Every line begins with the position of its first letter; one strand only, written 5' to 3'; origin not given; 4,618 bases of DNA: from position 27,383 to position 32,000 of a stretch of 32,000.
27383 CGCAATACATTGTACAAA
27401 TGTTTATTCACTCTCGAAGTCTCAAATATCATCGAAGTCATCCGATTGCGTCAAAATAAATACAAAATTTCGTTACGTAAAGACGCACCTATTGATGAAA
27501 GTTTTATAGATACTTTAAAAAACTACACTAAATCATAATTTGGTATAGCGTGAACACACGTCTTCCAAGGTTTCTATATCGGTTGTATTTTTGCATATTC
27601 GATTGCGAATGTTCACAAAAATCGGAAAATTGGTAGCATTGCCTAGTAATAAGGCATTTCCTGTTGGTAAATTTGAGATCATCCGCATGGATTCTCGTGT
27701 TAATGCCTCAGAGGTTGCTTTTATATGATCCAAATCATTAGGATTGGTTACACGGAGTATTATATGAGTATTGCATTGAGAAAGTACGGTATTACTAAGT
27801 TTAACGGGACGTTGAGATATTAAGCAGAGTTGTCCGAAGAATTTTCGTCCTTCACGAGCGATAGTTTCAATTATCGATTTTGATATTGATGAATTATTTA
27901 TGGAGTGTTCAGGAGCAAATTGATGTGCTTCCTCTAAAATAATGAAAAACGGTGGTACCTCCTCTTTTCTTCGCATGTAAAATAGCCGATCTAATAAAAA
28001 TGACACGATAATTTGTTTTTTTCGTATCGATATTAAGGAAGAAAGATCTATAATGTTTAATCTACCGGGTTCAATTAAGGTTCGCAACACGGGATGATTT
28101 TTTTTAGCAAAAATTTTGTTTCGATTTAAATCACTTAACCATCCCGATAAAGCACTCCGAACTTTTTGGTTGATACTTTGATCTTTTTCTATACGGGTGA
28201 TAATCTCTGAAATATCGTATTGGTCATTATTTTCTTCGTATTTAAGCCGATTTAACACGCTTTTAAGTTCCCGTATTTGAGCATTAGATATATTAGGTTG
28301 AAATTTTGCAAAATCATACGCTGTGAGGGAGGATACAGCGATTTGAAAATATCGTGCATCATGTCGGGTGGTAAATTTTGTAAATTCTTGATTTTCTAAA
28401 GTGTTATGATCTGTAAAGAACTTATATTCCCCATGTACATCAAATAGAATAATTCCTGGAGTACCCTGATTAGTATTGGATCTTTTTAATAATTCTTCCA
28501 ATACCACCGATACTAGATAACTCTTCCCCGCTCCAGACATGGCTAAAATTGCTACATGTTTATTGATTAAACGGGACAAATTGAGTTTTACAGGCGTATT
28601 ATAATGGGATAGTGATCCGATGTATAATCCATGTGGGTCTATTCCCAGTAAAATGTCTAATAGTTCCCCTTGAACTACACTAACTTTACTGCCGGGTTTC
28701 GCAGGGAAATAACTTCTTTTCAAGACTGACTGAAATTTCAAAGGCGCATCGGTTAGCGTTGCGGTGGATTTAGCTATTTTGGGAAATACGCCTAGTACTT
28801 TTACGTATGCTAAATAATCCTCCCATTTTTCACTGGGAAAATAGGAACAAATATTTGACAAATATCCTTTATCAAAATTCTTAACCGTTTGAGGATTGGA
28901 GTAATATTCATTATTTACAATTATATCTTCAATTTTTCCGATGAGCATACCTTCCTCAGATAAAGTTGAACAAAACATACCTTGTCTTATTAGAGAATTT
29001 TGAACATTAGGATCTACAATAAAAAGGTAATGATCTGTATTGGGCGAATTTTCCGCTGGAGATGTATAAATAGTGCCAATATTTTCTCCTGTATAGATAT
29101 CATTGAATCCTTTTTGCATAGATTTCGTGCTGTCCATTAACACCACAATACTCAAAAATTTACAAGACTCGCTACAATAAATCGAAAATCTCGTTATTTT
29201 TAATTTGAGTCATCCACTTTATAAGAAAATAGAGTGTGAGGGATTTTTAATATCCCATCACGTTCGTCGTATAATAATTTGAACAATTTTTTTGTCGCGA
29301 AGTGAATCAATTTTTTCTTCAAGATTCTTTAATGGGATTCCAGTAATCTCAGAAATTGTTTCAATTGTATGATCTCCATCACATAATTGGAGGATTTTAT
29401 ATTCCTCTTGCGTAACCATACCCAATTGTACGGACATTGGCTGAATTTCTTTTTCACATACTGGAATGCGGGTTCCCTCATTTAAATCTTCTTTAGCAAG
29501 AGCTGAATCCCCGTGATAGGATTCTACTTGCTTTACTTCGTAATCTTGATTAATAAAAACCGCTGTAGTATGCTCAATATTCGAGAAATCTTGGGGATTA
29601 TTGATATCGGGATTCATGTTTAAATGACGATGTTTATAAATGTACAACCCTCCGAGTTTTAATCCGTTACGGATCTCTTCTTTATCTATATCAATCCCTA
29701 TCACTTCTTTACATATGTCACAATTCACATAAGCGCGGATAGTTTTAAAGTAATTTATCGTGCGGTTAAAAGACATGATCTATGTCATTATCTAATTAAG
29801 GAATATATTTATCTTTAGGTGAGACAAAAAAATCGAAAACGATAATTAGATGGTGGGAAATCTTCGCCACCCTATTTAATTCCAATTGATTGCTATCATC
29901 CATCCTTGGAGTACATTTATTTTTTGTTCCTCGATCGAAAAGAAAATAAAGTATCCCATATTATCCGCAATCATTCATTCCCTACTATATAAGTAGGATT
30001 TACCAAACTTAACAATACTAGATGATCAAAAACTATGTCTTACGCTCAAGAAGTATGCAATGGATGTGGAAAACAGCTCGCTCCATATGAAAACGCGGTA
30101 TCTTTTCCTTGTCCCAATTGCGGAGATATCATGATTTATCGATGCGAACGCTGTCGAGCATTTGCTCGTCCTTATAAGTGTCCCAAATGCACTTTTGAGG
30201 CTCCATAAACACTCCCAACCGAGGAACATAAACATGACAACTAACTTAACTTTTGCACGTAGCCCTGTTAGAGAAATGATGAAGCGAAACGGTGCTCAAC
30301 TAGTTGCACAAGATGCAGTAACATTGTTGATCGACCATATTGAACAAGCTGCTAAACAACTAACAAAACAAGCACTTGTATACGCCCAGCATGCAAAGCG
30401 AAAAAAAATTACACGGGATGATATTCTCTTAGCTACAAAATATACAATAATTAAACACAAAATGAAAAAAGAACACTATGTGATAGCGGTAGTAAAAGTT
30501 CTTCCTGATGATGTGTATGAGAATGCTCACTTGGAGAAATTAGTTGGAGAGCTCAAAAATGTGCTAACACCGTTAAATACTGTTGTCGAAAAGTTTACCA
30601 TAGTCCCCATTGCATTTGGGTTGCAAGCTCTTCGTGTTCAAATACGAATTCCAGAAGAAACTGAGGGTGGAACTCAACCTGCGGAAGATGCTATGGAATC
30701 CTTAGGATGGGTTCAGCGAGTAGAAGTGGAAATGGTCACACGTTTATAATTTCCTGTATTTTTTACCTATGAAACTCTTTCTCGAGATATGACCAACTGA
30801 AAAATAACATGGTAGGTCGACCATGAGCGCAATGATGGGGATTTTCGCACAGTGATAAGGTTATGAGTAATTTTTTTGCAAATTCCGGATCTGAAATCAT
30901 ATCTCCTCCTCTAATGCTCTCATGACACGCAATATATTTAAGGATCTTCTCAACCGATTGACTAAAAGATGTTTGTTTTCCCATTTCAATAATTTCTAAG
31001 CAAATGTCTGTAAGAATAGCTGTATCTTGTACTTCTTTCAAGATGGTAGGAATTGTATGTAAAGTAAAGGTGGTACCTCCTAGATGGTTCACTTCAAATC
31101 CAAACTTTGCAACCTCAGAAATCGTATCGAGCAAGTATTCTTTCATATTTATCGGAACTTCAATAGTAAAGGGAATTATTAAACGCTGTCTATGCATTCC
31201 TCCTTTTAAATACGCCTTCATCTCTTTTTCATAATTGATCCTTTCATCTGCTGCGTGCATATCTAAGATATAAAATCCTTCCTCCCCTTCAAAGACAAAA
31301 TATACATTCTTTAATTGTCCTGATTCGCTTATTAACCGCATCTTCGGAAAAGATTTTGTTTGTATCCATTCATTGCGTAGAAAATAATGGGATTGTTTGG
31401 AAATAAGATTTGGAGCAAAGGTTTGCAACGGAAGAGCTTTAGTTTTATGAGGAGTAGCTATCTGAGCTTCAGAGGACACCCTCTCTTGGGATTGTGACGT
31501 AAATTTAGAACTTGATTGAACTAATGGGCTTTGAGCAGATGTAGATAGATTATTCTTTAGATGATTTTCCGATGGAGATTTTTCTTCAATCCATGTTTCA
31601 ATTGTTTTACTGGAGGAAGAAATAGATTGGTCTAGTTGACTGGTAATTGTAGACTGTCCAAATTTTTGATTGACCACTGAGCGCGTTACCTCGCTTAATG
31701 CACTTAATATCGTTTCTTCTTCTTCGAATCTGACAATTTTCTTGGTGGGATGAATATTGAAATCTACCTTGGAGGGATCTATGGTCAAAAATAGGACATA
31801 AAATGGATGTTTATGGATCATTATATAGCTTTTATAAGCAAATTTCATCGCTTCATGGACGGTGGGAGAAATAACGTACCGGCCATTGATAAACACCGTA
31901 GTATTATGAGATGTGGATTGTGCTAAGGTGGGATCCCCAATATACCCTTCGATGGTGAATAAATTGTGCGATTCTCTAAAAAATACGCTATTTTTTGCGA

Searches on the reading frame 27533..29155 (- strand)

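Call 73: search_protein_families(library=pfam, proteins=[window:27533-29155:-], max_evalue=0.001)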
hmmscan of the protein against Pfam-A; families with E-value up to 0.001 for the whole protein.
window:27533-29155:- (540 aa): 1 family
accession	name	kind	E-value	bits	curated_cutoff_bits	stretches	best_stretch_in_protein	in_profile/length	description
PF01935.23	DUF87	-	2e-33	116.8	23.2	1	178-390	2-219/220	Helicase HerA, central domain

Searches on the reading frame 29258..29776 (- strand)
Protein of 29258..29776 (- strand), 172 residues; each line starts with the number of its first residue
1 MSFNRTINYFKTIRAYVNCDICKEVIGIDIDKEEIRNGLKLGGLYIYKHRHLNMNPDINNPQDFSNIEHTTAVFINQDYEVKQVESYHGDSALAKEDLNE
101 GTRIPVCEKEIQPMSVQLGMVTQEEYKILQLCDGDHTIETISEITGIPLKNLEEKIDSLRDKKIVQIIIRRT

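Call 73: search_protein_families(library=pfam, proteins=[window:29258-29776:-], max_evalue=0.001)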
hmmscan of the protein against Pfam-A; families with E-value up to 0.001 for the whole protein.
window:29258-29776:- (172 aa): 1 family
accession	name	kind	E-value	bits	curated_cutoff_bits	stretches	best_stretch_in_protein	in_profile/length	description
PF16221.11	HTH_47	-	0.0005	20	27.1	1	125-166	36-77/78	winged helix-turn-helix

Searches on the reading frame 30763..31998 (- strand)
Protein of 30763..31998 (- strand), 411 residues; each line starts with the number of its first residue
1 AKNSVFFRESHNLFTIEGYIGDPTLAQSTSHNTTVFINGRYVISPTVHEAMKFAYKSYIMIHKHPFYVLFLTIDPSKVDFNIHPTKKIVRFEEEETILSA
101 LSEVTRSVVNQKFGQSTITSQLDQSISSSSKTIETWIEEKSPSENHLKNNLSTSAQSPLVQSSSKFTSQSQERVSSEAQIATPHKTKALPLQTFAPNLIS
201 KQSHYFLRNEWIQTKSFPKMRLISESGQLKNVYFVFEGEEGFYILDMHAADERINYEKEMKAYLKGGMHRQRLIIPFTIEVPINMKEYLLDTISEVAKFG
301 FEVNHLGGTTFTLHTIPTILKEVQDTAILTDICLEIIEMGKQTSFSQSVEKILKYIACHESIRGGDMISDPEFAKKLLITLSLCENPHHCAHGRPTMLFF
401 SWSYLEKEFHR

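Call 73: search_protein_families(library=pfam, proteins=[window:30763-31998:-], max_evalue=0.001)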
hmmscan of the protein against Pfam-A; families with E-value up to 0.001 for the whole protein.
window:30763-31998:- (411 aa): 2 families
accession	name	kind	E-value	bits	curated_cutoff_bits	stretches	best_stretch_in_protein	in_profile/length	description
PF08676.16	MutL_C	-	4.8e-31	107.8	25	1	227-366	2-140/142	MutL C terminal dimerisation domain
PF01119.25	DNA_mis_repair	-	5.7e-30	103.8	26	1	2-106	11-115/119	DNA mismatch repair protein, C-terminal domain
